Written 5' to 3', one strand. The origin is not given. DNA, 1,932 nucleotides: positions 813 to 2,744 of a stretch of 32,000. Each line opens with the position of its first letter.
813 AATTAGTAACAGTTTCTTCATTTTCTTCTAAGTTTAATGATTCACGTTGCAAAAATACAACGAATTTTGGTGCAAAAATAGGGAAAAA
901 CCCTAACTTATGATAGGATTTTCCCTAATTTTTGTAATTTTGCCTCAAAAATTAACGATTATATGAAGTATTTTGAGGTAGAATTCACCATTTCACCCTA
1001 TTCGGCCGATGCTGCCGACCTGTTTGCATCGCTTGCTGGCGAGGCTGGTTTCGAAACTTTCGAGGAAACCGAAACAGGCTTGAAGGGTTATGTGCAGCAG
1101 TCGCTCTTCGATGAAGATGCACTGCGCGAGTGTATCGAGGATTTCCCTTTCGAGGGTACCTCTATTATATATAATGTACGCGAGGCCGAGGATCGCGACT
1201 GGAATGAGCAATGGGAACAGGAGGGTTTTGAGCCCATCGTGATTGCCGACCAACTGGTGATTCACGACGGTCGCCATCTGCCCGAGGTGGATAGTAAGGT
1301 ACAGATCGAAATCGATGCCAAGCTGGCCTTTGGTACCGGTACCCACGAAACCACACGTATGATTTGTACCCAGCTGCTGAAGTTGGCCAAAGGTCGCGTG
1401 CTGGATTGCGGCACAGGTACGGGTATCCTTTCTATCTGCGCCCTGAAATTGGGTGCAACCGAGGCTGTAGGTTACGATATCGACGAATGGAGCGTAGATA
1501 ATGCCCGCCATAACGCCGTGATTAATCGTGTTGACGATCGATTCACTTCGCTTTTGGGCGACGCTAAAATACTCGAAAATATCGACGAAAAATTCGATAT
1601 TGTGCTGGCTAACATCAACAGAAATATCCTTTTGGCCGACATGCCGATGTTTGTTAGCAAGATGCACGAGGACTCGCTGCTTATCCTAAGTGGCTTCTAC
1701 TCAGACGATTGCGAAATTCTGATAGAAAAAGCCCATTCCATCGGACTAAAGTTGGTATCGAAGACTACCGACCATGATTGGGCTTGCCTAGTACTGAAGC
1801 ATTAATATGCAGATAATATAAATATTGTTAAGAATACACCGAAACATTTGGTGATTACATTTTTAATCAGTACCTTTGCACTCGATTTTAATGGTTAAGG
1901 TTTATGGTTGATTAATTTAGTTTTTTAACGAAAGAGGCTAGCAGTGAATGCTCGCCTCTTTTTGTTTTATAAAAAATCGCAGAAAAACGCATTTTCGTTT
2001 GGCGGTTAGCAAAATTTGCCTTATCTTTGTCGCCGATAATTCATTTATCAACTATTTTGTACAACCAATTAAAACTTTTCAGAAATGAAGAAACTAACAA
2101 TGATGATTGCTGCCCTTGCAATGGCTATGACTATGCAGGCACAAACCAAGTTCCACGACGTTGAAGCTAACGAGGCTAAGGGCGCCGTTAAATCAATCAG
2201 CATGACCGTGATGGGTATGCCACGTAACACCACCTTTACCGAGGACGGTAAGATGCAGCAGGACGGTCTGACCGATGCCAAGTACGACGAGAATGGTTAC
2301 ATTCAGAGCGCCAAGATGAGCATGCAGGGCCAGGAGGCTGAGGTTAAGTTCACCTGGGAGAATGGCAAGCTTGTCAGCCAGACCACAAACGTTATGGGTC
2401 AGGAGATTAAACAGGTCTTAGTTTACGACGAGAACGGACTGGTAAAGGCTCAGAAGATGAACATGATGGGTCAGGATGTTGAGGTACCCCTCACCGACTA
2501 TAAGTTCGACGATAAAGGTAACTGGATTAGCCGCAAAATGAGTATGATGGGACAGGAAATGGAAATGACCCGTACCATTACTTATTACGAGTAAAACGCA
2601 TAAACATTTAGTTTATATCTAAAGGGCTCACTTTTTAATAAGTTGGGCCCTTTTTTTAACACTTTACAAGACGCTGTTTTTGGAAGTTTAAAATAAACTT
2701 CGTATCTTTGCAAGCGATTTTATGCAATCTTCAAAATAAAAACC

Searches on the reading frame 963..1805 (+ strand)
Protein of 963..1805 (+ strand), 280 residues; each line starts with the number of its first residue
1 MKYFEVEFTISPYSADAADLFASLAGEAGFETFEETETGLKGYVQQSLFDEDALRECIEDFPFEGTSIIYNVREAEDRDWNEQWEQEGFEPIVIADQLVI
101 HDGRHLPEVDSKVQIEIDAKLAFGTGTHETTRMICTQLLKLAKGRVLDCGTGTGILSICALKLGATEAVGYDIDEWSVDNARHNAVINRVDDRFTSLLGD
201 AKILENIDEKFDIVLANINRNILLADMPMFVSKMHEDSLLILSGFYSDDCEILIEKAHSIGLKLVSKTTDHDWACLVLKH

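Call 10: search_protein_families(library=pfam, proteins=[window:963-1805:+])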
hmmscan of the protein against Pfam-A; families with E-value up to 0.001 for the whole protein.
window:963-1805:+ (280 aa): 8 families
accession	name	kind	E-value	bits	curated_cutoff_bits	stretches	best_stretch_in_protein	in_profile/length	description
PF06325.19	PrmA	-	1.3e-51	176.3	22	1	36-279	54-294/296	Ribosomal protein L11 methyltransferase (PrmA)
PF13847.12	Methyltransf_31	-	1.7e-09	38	27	1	143-221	4-82/145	Methyltransferase domain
PF13649.12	Methyltransf_25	-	6.6e-09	36.8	27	1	146-234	1-89/97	Methyltransferase domain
PF05175.20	MTS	-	5.1e-08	33.2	23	1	130-217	19-105/170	Methyltransferase small domain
PF08241.18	Methyltransf_11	-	6.1e-06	27.2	21.2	1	147-218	1-68/95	Methyltransferase domain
PF13489.12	Methyltransf_23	-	8.9e-06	26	27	1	140-191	20-70/164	Methyltransferase domain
PF01728.25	FtsJ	-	0.00012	22.5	24.1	1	138-222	18-103/181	FtsJ-like methyltransferase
PF02475.24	TRM5-TYW2_MTfase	-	0.00064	20.1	28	1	120-217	16-111/164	TRM5/TYW2 methyltransferase domain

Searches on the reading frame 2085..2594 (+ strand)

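Call 10: search_protein_families(library=pfam, proteins=[window:2085-2594:+])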
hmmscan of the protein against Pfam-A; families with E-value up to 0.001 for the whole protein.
window:2085-2594:+ (169 aa): 1 family
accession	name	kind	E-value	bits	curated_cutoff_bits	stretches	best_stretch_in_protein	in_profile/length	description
PF15534.11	Ntox35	-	0.00048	21.2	23.6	0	74-101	49-76/78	Bacterial toxin 35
